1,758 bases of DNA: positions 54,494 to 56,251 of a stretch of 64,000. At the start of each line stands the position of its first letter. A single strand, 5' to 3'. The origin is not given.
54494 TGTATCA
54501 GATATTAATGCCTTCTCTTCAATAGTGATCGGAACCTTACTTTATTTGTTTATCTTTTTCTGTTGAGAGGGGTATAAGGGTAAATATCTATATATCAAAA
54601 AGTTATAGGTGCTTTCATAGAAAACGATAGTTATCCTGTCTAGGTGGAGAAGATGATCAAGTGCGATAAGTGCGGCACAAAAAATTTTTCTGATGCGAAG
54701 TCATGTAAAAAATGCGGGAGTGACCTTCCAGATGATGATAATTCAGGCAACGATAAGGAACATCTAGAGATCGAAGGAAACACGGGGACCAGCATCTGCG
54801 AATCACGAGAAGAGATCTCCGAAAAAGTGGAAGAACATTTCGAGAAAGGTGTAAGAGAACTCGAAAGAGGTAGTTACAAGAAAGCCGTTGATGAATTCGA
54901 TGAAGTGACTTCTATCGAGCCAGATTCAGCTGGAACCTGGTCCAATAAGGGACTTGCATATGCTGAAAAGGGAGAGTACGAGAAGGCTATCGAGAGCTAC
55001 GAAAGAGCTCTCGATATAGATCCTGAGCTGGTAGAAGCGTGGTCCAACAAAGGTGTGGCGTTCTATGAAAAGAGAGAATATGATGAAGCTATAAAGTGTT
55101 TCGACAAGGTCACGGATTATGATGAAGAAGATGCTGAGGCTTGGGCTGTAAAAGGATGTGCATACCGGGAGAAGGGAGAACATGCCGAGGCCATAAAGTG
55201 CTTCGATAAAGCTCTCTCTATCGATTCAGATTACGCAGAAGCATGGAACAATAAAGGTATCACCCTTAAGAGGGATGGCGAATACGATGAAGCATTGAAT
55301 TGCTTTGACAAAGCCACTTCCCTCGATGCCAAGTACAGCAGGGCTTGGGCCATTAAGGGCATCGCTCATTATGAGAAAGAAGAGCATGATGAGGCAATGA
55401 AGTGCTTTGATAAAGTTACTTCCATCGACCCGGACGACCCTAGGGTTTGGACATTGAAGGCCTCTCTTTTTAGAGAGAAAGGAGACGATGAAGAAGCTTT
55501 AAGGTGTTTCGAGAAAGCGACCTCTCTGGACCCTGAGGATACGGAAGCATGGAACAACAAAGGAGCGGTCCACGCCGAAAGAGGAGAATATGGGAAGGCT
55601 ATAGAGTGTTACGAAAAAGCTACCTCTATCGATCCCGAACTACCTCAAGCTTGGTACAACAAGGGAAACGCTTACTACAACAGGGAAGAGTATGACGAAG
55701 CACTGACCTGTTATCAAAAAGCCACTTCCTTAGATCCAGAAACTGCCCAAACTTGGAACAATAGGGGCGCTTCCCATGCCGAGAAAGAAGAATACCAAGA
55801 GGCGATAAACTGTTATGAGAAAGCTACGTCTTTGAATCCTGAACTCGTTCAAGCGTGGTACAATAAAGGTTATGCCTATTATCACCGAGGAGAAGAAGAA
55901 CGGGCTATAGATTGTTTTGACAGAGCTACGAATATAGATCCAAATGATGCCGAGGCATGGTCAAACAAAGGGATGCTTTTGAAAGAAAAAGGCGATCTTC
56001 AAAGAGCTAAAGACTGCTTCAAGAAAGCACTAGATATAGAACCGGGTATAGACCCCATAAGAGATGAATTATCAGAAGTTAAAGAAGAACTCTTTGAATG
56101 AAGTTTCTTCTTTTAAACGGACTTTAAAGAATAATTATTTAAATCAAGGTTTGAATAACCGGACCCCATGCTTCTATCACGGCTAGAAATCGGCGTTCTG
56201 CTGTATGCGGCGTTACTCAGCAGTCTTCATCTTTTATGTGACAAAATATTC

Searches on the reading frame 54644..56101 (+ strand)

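Call 65: search_protein_families(library=pfam, proteins=[window:54644-56101:+], max_evalue=0.00001)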
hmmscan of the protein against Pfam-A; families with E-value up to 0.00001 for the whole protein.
window:54644-56101:+ (485 aa): 30 families (the best 25 are shown)
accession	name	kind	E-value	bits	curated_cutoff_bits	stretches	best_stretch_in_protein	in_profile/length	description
PF00515.34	TPR_1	-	6.4e-114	368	27.8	10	335-366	2-33/34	Tetratricopeptide repeat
PF07719.23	TPR_2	-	1.7e-104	333.9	27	9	334-366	1-33/34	Tetratricopeptide repeat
PF13414.12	TPR_11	-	1.6e-95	313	26.8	7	103-143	1-41/42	TPR repeat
PF13181.12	TPR_8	-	8.7e-91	290.9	25.7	7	97-128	2-33/34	Tetratricopeptide repeat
PF13431.12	TPR_17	-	7.3e-72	232.2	24.4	4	186-218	1-33/34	Tetratricopeptide repeat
PF13432.12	TPR_16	-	7.3e-62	205.7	32.7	6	377-436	6-65/65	Tetratricopeptide repeat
PF13371.12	TPR_9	-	8.9e-61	202.3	35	7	272-336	2-65/73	Tetratricopeptide repeat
PF13424.12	TPR_12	-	9e-55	183.2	30.1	5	334-397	3-74/77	Tetratricopeptide repeat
PF13428.12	TPR_14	-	2.5e-52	170.3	23.5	0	266-307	1-42/44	Tetratricopeptide repeat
PF14559.12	TPR_19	-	1.2e-51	173.4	25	5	211-275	4-68/68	Tetratricopeptide repeat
PF13176.12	TPR_7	-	9.4e-48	156.7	27.9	0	98-127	1-32/36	Tetratricopeptide repeat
PF13174.12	TPR_6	-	6.3e-30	102.2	26.3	0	335-366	1-32/33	Tetratricopeptide repeat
PF23914.1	TPR_CcmH_CycH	-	6.1e-27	94.8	42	1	296-399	46-152/158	Cytochrome c-type biogenesis protein H TPR domain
PF13374.12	TPR_10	-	2.7e-25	88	27.5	0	339-360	7-28/42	Tetratricopeptide repeat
PF12569.14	NatA_aux_su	-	4.2e-24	85.8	33.3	0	380-435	204-259/515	N-terminal acetyltransferase A, auxiliary subunit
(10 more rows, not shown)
